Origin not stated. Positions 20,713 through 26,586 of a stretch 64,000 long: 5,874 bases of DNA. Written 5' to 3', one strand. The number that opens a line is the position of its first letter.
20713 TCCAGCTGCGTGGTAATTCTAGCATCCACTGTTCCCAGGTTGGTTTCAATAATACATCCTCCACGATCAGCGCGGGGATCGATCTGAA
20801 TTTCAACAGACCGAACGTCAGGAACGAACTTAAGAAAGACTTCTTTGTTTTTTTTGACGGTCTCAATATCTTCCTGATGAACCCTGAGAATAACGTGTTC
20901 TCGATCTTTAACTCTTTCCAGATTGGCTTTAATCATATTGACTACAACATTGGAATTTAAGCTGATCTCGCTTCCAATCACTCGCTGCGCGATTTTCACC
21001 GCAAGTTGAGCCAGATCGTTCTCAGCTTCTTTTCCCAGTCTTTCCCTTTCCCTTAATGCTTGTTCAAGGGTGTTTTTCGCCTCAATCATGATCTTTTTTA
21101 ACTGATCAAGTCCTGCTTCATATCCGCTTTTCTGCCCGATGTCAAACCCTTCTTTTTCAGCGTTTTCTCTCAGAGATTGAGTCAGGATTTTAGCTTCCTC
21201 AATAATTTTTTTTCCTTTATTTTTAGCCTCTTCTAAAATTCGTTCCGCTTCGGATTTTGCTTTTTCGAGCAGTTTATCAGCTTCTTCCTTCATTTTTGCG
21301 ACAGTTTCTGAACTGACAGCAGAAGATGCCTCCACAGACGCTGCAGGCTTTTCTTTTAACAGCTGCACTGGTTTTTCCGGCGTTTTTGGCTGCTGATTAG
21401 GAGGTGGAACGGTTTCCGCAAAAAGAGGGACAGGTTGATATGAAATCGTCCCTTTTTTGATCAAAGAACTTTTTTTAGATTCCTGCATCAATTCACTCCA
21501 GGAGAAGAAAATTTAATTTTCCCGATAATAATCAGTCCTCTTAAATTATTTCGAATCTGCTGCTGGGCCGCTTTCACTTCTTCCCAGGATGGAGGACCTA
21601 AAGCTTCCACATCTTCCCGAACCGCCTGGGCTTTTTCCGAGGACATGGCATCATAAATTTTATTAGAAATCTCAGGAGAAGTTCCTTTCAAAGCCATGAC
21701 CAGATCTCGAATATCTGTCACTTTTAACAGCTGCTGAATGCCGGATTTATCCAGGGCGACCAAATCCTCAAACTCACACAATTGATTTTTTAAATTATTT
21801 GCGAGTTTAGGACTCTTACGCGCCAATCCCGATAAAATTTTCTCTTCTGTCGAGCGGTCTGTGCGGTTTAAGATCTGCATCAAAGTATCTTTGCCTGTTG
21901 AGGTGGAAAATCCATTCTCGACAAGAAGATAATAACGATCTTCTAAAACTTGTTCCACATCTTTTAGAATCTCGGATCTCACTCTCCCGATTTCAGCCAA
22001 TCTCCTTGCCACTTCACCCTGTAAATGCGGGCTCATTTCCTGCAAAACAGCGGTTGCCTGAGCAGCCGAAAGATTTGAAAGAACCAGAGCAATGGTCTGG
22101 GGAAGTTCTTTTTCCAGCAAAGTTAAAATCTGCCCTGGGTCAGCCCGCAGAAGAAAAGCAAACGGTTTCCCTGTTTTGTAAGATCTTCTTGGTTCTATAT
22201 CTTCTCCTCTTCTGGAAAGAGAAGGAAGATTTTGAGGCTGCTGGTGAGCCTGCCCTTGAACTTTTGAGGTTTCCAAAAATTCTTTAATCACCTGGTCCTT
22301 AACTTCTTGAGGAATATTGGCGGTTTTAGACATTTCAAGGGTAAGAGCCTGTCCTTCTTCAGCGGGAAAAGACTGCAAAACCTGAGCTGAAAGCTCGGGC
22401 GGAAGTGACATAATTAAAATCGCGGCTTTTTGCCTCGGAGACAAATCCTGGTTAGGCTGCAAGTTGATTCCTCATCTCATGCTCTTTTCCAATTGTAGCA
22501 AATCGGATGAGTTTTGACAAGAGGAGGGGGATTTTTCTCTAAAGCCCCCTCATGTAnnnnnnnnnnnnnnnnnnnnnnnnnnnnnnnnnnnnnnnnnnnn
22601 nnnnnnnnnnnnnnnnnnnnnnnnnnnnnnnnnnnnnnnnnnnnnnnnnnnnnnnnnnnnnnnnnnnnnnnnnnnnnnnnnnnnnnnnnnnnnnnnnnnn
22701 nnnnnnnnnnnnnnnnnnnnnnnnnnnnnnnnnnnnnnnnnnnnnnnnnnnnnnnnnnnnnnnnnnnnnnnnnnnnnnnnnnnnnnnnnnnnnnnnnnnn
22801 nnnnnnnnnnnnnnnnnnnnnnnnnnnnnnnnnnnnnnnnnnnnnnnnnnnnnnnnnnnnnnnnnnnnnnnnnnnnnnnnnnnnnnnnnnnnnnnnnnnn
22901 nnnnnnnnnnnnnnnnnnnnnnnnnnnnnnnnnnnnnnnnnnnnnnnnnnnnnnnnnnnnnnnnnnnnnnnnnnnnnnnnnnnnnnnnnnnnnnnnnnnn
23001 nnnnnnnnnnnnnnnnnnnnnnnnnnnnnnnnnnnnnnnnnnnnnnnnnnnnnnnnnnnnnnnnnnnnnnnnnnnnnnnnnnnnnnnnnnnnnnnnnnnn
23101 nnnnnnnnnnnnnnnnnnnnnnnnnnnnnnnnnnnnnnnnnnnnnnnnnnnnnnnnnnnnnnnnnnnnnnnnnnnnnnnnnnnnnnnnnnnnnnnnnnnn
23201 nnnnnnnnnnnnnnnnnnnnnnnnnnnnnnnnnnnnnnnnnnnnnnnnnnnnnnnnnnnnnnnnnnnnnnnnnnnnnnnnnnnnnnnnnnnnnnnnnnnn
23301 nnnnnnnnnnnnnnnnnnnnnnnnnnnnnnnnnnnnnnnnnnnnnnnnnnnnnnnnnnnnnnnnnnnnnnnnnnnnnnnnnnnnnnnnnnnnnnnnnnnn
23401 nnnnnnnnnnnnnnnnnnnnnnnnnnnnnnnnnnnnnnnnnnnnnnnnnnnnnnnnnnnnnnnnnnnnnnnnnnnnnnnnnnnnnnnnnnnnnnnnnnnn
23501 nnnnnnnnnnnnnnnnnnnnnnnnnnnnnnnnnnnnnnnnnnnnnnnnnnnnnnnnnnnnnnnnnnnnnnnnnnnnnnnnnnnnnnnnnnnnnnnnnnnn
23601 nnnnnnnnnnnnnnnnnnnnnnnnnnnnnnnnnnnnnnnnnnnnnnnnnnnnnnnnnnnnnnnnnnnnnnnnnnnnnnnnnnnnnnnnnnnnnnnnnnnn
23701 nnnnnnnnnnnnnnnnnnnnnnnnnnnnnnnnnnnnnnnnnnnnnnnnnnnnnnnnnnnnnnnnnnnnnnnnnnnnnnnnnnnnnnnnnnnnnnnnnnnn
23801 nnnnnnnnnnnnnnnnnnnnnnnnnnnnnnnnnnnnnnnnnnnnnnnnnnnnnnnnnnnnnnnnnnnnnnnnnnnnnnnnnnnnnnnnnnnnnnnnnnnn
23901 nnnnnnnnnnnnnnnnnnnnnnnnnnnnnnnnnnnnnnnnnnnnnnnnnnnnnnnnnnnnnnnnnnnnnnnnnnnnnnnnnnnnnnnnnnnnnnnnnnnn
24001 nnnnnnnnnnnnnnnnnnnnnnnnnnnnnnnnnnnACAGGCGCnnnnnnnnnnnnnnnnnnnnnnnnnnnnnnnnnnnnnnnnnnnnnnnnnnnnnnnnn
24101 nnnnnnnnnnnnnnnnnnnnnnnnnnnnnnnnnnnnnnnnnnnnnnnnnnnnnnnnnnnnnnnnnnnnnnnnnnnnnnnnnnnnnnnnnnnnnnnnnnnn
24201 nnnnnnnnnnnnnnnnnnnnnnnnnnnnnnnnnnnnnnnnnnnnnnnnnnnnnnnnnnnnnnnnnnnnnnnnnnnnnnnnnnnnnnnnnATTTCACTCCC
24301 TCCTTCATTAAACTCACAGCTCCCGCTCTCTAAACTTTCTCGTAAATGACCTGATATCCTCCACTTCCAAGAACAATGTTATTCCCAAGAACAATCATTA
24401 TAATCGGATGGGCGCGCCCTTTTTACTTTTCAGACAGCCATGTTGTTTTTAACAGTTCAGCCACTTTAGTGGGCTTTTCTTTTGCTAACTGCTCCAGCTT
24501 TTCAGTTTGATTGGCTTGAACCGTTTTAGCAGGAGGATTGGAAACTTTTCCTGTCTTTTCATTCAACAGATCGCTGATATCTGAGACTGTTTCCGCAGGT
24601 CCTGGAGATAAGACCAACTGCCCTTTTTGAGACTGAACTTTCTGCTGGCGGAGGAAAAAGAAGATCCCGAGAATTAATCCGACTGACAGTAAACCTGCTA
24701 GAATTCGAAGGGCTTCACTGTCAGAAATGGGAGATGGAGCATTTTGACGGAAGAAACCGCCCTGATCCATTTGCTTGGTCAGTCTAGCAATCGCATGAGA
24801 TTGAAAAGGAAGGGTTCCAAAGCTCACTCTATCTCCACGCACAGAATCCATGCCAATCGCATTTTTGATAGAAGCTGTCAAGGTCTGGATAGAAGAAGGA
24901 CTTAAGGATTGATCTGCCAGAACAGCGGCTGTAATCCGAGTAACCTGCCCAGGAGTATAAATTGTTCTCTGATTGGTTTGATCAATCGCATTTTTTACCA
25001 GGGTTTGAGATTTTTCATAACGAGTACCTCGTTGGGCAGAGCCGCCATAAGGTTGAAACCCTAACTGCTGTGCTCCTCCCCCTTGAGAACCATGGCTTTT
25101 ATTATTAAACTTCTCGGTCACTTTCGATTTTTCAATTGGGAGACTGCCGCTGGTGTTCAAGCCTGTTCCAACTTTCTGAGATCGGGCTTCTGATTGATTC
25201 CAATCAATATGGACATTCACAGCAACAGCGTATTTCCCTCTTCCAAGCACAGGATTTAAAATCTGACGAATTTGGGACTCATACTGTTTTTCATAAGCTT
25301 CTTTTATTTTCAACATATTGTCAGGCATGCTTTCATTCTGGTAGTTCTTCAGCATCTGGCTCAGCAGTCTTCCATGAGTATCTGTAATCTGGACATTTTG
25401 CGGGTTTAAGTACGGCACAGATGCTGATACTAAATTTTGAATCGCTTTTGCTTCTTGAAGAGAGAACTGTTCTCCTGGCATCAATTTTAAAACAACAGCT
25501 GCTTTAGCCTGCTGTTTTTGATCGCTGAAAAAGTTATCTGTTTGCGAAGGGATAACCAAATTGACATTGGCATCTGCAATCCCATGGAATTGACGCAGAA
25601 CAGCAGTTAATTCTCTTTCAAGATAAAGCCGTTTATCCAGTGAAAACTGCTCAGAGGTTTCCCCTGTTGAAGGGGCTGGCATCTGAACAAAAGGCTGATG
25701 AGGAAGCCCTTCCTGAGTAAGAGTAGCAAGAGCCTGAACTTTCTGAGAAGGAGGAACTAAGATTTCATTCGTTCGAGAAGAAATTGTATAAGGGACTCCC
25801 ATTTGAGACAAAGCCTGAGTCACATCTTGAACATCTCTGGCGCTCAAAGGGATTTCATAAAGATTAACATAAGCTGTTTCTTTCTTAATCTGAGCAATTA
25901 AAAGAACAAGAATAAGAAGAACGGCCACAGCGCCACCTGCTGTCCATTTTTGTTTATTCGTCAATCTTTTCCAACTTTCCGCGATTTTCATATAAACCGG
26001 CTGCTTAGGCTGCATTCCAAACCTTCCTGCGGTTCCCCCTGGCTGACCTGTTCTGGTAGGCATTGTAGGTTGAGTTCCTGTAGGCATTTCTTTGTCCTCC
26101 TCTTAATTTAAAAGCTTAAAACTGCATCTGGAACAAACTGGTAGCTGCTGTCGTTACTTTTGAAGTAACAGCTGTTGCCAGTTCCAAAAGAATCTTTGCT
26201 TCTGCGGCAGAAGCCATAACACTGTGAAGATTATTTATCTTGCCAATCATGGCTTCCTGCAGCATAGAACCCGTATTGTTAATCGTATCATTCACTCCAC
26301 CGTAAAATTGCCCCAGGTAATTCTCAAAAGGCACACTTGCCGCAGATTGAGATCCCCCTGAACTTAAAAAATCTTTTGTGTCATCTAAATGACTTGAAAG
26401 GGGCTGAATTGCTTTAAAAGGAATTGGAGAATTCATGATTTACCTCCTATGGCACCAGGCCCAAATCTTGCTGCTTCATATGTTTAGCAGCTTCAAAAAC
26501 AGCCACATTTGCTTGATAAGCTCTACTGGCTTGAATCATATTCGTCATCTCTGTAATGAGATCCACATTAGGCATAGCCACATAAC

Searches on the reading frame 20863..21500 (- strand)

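Call 47: search_protein_families(library=pfam, proteins=[window:20863-21500:-], max_evalue=0.001)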
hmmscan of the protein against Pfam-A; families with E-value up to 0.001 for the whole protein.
window:20863-21500:- (212 aa): 1 family
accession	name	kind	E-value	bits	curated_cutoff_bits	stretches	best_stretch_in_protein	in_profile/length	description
PF02108.21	FliH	-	6.1e-09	36.3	24.1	1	141-212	7-79/128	Flagellar assembly protein FliH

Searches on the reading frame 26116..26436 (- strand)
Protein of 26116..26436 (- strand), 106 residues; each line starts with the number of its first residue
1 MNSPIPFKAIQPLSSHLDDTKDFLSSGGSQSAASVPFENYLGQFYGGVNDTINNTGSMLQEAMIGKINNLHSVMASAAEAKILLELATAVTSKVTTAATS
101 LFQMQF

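Call 10: search_protein_families(library=pfam, proteins=[window:26116-26436:-], max_evalue=0.01)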
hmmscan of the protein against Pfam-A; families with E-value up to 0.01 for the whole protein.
window:26116-26436:- (106 aa): 1 family
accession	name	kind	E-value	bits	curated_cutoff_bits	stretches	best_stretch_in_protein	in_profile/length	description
PF02049.23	FliE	-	4e-12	46.6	22.4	1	29-105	12-88/89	Flagellar hook-basal body complex protein FliE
